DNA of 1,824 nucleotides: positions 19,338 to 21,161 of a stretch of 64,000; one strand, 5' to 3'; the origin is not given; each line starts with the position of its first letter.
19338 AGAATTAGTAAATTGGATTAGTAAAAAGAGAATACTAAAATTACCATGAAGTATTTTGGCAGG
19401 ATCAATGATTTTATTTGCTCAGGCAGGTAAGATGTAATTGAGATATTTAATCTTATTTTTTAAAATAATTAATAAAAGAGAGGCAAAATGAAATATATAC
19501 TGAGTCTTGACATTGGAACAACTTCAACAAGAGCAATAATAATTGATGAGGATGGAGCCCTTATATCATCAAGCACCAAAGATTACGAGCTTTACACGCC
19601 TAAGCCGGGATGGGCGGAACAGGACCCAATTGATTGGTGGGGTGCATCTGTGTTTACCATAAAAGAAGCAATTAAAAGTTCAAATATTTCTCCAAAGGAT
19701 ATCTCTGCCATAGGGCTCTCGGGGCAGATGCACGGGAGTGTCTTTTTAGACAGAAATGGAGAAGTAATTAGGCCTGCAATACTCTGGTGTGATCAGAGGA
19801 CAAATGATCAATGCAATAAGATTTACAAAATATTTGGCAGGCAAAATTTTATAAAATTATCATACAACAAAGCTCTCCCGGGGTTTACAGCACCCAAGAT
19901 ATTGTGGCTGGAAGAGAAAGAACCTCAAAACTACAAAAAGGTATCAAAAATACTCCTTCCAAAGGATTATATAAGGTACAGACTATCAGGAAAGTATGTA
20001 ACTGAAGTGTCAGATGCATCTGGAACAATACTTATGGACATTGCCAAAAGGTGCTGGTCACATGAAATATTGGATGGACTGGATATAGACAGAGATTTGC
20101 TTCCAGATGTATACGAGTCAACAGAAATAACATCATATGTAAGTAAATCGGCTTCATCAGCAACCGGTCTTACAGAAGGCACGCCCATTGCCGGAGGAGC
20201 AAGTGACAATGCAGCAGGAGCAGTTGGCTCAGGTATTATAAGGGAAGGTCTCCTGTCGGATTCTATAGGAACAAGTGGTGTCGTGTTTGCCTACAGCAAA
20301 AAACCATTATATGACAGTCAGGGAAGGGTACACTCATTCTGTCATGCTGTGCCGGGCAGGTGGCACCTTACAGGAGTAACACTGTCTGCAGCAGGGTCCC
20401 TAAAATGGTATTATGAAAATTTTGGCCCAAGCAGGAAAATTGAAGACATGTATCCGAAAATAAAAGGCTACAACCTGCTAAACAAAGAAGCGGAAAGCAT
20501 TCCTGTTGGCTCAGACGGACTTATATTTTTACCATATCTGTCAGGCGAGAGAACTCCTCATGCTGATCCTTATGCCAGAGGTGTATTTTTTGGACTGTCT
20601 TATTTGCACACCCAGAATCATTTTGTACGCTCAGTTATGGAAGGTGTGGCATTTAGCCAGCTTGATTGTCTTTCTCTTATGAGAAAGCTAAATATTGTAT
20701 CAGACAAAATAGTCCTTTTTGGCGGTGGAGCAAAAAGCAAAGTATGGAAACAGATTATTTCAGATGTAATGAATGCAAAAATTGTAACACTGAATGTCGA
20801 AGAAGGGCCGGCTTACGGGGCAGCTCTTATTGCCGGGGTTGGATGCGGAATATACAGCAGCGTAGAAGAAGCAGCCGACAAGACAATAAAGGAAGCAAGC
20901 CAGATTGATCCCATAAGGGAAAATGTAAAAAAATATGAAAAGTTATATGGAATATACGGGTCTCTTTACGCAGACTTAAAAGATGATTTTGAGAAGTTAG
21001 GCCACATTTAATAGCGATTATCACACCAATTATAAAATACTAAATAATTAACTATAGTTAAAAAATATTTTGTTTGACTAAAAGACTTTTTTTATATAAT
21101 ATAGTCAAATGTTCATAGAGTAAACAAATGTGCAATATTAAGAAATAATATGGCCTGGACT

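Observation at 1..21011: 21-kb carbohydrate island combining rare-sugar isomerase/epimerase genes with 3-keto-sugar-type oxidoreductase/TIM-barrel pairs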

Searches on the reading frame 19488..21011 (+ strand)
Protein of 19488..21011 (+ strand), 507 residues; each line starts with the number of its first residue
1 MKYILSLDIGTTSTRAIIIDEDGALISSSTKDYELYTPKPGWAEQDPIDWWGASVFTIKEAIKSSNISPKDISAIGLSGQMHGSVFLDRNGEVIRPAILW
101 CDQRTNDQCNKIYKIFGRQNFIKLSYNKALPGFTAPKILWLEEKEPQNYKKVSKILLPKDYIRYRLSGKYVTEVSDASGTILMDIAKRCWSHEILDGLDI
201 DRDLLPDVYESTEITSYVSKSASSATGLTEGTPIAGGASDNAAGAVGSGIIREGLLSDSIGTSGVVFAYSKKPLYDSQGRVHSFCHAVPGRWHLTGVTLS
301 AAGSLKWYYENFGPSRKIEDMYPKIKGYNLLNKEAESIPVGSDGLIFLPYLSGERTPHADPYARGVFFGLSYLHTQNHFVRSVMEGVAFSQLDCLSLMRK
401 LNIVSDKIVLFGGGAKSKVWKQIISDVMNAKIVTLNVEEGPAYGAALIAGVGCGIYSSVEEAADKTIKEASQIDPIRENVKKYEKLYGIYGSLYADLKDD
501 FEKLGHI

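Call 5: search_protein_families(library=pfam, proteins=[window:19488-21011:+])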
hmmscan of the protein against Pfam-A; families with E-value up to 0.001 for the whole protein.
window:19488-21011:+ (507 aa): 3 families
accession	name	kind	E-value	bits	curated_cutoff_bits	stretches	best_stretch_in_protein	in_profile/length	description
PF00370.27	FGGY_N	-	1.8e-78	264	28.8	1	3-247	1-245/245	FGGY family of carbohydrate kinases, N-terminal domain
PF02782.22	FGGY_C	-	2.8e-33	115.8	27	1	259-452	4-197/198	FGGY family of carbohydrate kinases, C-terminal domain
PF01869.26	BcrAD_BadFG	-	0.00015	21.8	31.5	0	396-449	212-271/271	BadF/BadG/BcrA/BcrD ATPase family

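Call 7: search_protein_families(library=ncbifam, proteins=[window:19488-21011:+], max_evalue=0.00001)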
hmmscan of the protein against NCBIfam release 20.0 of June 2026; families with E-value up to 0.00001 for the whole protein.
window:19488-21011:+ (507 aa): 12 families
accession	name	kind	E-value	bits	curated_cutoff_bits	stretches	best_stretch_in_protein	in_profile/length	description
TIGR01312.1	XylB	equivalog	2.6e-174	580.3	380.25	1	6-494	2-480/481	xylulokinase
NF011601.0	PRK15027.1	equivalog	3.1e-114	382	912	1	5-497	3-479/484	xylulokinase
TIGR01314.1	gntK_FGGY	equivalog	2.8e-87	293.4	648.55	1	3-504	1-500/505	gluconokinase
TIGR01311.1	glycerol_kin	equivalog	5.6e-72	242.6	590.35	1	2-482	1-479/496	glycerol kinase GlpK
NF008187.0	PRK10939.1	equivalog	4.5e-71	240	528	1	1-496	3-502/521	autoinducer-2 kinase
NF000756.0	PRK00047.1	subfamily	4.9e-68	229.6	498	1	2-476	5-474/502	glycerol kinase GlpK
NF003154.0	PRK04123.1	equivalog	8.2e-53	179.9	428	1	1-495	3-535/554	ribulokinase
TIGR01315.1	5C_CHO_kinase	subfamily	4.7e-39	134.5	408.7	1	5-493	3-533/541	FGGY family pentulose kinase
TIGR02628.1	fuculo_kin_coli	equivalog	1e-38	133.5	470.9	1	4-470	3-459/465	L-fuculokinase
TIGR01234.1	L-ribulokinase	equivalog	3.3e-37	128.5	583.25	1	2-494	1-527/536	ribulokinase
TIGR02627.1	rhamnulo_kin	equivalog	4.5e-19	68.3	527.95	1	58-220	54-216/454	rhamnulokinase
NF007925.0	PRK10640.1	equivalog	8.5e-18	64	639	1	5-213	7-215/489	rhamnulokinase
